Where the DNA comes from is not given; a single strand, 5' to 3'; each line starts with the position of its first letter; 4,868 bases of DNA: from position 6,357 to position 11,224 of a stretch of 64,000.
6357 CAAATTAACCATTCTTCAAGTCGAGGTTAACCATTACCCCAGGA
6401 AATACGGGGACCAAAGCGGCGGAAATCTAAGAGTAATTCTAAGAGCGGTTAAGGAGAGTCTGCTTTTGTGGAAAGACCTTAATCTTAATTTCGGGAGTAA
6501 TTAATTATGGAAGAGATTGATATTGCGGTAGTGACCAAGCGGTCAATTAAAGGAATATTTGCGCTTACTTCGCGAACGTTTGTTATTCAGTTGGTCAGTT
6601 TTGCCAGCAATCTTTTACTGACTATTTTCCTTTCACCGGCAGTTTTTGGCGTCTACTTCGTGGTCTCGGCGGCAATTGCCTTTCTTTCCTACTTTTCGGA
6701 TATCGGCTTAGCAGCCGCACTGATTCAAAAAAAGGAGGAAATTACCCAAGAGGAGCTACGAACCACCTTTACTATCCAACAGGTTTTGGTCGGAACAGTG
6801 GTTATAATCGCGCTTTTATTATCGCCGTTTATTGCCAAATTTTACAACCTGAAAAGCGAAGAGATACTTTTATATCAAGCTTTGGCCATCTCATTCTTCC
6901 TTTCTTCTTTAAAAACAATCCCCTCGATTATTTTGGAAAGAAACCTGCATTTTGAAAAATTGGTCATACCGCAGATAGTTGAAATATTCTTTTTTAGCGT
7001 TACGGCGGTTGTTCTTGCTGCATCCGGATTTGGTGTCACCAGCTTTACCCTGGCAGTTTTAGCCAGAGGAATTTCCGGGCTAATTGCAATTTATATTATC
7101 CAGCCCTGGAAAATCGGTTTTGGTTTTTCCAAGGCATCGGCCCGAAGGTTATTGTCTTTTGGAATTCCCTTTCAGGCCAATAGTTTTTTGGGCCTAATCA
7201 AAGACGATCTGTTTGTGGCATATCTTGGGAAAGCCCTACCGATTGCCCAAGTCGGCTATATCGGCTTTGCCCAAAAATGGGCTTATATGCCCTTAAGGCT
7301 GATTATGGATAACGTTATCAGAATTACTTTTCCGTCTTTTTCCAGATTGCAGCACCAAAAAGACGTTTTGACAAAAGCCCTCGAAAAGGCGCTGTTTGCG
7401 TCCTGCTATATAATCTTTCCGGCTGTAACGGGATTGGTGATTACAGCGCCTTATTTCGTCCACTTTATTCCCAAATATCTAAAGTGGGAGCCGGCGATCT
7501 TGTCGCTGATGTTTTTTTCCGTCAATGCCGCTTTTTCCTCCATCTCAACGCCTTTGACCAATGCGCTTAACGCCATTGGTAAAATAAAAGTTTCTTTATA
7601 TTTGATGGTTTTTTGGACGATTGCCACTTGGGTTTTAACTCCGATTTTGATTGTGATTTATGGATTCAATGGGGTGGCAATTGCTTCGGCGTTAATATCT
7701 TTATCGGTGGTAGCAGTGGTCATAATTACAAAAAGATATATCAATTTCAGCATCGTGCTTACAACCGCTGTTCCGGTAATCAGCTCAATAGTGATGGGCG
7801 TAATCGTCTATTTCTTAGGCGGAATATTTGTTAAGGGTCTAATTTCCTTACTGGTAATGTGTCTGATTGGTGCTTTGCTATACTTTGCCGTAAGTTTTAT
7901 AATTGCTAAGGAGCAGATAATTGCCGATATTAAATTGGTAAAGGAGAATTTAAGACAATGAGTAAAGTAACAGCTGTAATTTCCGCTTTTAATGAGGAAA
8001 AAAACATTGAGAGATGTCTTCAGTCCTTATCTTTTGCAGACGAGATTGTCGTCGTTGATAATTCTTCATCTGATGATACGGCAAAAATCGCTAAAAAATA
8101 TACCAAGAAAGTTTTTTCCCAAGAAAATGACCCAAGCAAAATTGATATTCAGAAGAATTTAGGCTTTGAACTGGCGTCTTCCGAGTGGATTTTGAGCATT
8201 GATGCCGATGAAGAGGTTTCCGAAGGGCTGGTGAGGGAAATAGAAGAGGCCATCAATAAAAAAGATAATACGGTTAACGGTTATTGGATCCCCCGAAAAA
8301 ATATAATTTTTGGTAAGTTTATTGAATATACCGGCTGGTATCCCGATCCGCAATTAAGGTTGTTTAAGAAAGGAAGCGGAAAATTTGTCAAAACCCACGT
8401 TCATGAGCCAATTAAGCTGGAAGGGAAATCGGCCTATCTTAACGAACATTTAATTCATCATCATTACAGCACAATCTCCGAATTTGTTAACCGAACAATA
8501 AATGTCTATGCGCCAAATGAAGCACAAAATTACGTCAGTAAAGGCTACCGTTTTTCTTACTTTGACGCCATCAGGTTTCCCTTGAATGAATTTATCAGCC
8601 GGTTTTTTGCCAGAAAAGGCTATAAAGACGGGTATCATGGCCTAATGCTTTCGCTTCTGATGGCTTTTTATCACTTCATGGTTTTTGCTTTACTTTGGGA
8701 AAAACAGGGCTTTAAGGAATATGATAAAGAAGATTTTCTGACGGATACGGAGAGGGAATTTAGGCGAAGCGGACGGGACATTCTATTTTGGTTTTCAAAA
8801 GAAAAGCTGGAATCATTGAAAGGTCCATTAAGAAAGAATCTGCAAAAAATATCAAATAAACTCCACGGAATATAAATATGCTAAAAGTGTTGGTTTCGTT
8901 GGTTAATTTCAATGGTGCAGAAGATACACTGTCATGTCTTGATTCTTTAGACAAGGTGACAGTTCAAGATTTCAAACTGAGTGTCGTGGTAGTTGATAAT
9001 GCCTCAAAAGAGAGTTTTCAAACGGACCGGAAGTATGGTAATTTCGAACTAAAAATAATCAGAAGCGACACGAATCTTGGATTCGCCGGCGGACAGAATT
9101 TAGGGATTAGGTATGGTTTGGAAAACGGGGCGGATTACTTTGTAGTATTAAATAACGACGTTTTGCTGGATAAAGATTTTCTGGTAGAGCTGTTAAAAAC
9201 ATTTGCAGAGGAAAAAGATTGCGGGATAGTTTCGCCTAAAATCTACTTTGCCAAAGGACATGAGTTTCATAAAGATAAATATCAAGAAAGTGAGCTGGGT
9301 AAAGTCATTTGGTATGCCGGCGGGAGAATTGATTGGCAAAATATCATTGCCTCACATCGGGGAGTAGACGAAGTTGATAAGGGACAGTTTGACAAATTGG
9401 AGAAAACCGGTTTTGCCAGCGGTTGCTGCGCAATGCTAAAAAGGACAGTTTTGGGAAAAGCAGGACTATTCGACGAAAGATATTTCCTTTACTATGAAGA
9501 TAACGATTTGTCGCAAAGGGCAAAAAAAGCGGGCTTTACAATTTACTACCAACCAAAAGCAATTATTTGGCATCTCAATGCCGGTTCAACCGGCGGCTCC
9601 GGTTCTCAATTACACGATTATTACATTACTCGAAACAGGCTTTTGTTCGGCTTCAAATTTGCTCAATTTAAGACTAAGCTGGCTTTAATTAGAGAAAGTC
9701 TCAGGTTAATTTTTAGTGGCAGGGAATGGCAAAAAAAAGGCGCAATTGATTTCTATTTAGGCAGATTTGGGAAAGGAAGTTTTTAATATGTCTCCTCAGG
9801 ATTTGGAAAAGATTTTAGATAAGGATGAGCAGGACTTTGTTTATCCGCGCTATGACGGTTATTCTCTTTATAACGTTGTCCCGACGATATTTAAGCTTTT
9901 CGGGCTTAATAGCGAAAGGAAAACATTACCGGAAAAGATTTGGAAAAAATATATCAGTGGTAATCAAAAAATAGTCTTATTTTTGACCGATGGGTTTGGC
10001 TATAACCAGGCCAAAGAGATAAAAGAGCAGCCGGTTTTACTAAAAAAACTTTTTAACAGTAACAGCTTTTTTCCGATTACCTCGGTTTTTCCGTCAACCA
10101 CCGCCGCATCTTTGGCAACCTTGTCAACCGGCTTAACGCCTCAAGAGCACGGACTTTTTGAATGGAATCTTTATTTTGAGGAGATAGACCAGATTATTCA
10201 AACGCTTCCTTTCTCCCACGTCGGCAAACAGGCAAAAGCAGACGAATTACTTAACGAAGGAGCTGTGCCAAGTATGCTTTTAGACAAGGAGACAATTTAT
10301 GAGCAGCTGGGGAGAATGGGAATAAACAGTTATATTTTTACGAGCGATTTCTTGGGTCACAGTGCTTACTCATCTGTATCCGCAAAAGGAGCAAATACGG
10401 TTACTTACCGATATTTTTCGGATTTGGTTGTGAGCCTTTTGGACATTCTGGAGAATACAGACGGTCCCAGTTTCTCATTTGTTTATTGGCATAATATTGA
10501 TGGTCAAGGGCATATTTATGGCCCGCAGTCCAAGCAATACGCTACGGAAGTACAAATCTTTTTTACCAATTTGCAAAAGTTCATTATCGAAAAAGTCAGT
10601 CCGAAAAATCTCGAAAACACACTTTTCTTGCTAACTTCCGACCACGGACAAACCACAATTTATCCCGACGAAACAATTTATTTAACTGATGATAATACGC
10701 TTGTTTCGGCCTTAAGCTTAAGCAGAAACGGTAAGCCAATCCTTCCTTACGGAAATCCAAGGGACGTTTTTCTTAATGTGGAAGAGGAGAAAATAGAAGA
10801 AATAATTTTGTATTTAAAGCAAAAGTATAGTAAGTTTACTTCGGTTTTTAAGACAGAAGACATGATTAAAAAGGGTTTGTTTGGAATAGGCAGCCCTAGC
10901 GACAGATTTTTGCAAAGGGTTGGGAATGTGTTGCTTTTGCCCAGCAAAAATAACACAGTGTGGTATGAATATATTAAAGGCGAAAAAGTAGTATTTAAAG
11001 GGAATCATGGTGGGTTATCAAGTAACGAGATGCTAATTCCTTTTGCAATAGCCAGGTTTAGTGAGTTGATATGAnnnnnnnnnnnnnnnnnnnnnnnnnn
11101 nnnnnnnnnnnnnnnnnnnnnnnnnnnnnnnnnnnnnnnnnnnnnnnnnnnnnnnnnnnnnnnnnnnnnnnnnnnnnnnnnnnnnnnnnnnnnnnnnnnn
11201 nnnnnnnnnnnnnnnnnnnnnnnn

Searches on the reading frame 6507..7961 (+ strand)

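Call 53: search_protein_families(library=pfam, proteins=[window:6507-7961:+], max_evalue=0.001)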
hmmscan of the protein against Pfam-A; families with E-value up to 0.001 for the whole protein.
window:6507-7961:+ (484 aa): 2 families
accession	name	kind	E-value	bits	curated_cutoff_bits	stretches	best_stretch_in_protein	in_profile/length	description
PF13440.11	Polysacc_synt_3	-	3.4e-48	164.8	23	1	38-321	2-283/293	Polysaccharide biosynthesis protein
PF01943.22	Polysacc_synt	-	2.4e-21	76.8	28.2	1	14-282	2-274/274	Polysaccharide biosynthesis protein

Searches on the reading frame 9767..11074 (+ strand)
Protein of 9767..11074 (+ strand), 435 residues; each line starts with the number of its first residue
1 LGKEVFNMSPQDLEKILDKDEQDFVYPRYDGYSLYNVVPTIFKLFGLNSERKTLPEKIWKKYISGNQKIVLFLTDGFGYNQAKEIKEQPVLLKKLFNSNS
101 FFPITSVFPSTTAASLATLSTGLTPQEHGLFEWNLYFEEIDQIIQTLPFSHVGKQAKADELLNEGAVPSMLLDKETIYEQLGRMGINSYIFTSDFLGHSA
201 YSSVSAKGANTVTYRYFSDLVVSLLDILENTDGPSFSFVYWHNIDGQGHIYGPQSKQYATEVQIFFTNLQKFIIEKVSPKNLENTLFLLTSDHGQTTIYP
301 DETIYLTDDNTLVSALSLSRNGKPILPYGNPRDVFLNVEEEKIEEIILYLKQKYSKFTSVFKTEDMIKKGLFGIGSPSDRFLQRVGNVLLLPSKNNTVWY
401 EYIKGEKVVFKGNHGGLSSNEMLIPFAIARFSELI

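Call 53: search_protein_families(library=pfam, proteins=[window:9767-11074:+], max_evalue=0.001)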
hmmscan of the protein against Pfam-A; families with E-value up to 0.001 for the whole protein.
window:9767-11074:+ (435 aa): 3 families
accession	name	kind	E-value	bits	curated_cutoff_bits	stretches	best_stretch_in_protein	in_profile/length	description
PF01663.27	Phosphodiest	-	2.7e-28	100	23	1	70-416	2-341/342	Type I phosphodiesterase / nucleotide pyrophosphatase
PF00884.28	Sulfatase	-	0.0002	21.2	25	0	68-273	2-157/301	Sulfatase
PF08665.17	PglZ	-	0.00057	20.3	25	0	68-125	2-57/179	PglZ domain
